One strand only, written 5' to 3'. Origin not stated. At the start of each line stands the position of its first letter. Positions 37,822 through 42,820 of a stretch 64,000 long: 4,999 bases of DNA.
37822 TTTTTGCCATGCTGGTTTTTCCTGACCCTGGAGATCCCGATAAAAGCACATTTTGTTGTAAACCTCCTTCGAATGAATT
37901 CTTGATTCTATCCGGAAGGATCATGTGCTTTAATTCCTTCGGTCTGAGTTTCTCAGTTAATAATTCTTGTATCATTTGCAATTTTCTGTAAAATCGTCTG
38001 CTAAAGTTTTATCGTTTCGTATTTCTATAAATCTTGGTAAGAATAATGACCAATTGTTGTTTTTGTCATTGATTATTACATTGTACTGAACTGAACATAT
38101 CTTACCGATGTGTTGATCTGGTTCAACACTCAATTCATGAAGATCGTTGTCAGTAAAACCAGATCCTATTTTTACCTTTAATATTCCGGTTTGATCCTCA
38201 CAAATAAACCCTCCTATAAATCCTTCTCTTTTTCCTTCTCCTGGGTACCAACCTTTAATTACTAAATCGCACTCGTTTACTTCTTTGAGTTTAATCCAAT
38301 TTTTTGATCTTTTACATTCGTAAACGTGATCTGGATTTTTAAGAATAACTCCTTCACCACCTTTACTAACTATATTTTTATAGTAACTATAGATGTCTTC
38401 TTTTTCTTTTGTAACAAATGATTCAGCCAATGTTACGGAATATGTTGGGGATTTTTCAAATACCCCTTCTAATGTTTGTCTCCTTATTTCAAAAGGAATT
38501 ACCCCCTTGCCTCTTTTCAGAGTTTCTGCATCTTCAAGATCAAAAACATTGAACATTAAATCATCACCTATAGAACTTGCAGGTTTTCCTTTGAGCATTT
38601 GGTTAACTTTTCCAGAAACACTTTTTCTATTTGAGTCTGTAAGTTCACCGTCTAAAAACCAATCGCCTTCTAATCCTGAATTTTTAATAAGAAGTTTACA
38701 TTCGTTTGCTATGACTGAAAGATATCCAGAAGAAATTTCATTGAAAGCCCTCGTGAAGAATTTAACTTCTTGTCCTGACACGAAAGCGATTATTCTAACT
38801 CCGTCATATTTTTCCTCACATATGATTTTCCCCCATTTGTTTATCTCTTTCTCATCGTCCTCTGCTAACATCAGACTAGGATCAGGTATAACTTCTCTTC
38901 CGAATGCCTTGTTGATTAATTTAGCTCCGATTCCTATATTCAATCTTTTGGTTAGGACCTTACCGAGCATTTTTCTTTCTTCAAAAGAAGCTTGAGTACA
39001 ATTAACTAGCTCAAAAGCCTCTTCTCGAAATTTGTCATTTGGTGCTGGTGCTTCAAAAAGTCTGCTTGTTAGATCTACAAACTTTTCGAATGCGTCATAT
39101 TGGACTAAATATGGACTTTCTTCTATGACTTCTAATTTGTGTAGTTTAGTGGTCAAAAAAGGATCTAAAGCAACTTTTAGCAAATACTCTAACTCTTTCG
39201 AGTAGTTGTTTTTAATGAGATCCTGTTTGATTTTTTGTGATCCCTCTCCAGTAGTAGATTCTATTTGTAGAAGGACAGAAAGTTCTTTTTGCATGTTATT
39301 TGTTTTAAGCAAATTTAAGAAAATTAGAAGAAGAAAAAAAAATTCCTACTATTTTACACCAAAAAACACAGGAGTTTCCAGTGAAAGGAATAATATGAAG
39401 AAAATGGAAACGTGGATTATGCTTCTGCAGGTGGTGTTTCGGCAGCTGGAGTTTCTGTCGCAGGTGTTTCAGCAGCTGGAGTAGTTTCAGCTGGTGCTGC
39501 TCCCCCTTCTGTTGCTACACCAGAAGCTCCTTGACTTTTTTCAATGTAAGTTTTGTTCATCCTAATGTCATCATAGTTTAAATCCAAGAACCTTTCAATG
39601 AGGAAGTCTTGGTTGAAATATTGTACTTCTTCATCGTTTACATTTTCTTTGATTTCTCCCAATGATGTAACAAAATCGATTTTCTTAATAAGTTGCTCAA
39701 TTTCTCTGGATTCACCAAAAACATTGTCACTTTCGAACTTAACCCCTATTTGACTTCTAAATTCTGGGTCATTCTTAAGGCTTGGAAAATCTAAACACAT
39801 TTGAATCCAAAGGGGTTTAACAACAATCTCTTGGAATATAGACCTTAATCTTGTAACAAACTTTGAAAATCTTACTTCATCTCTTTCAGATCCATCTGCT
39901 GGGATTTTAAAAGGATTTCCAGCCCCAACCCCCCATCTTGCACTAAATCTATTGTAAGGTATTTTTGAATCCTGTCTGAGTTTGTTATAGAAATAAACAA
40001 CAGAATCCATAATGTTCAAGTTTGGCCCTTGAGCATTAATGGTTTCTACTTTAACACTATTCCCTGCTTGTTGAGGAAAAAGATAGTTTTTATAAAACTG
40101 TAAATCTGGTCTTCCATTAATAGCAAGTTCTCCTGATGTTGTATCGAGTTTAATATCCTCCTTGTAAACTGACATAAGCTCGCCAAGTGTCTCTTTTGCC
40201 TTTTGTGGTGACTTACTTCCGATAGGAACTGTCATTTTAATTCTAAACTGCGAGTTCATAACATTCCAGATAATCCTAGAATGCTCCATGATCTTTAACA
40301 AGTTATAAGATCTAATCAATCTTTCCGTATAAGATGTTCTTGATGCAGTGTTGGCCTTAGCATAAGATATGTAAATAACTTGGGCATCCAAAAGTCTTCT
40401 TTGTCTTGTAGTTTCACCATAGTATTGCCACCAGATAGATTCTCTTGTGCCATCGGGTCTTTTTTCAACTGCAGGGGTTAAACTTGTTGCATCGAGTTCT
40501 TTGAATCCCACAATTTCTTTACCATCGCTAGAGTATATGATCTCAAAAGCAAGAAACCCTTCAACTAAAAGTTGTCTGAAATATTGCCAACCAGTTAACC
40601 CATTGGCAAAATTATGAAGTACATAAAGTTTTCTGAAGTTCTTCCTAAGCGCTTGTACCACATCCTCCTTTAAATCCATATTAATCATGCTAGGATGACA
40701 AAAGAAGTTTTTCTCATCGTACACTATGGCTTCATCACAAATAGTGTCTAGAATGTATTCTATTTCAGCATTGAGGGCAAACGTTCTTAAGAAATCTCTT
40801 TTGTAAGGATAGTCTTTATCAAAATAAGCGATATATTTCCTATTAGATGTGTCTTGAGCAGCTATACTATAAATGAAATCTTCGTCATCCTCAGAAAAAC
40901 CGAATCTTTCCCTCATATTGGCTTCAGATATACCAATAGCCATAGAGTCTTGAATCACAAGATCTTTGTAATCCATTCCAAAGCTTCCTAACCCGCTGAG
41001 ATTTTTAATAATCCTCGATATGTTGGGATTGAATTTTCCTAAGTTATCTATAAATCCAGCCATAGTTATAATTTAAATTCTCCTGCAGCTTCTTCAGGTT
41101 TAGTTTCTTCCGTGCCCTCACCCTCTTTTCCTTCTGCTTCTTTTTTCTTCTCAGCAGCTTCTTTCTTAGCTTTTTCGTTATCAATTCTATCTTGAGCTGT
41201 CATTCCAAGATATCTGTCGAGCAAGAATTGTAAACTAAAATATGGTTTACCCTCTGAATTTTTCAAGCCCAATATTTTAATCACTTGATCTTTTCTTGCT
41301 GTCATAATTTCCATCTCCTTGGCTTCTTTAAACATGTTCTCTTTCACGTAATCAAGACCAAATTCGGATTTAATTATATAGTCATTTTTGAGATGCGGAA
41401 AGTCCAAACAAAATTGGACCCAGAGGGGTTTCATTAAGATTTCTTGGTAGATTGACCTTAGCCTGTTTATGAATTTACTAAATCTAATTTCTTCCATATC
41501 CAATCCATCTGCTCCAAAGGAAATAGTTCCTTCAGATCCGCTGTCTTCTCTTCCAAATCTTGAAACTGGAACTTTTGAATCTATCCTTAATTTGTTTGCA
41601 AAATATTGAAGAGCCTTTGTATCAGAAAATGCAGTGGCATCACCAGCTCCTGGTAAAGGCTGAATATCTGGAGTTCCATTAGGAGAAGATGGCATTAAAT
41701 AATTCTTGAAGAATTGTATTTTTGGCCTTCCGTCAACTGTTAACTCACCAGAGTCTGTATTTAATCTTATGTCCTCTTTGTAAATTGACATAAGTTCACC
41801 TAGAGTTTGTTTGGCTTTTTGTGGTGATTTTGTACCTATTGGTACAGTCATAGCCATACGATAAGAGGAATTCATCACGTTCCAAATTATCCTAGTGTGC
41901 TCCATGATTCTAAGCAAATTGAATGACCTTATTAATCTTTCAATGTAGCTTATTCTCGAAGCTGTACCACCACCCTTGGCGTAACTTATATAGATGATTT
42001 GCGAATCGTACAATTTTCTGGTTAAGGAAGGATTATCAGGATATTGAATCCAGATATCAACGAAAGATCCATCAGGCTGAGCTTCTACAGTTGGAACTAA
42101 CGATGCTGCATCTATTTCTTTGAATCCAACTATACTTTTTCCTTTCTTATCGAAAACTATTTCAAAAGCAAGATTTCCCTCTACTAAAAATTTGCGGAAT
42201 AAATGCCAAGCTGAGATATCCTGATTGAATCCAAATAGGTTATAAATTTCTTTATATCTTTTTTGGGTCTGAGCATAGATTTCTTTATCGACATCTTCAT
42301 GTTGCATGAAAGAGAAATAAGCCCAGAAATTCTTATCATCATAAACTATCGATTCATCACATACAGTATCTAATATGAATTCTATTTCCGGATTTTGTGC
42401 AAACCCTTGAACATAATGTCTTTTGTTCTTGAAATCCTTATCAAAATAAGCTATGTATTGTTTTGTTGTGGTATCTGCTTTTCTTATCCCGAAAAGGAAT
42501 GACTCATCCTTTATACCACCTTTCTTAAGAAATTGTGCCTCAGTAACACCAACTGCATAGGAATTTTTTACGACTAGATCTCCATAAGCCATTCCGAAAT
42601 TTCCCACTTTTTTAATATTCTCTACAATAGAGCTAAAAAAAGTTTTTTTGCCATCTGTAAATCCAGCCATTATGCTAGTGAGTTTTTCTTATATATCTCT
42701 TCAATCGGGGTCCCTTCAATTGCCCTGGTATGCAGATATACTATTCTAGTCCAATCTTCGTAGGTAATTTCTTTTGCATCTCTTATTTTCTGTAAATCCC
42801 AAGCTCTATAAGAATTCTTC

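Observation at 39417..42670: Two intact tandem portal paralogues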

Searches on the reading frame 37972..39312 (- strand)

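Call 4: search_protein_families(library=pfam, proteins=[window:37972-39312:-], max_evalue=0.01)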
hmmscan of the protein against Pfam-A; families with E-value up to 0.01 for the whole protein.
window:37972-39312:- (446 aa): 4 families
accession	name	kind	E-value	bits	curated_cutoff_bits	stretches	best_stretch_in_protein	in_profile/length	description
PF01068.26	DNA_ligase_A_M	-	1.1e-23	84.4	26.2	1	154-343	11-204/204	ATP dependent DNA ligase domain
PF14743.12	DNA_ligase_OB_2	-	7.8e-08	32.6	28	1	357-415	1-53/66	DNA ligase OB-like domain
PF09414.15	RNA_ligase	-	3.1e-06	27.9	27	1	162-343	2-171/171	RNA ligase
PF04675.19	DNA_ligase_A_N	-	0.002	18.8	24.6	0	106-137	142-173/174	DNA ligase N terminus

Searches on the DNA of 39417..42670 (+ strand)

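Call 6: search_dna_similar(query=window:39417-42670:+, collection=phages, mode=distant, max_rows=30)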
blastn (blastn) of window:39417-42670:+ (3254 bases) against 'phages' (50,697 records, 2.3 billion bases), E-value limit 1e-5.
Records with a match: 1; places in all: 1; records where one place covers at least 80% of the query: 0.
Best place of each record, by identity: 60-80% 1.
By first word of the organism name: uncultured 1.
By host as written in the record: - 1.
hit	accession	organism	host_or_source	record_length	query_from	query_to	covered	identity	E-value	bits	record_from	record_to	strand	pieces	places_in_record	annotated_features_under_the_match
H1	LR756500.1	uncultured phage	metagenomic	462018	382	2531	20%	66.3%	1e-19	167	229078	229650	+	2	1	record has no annotation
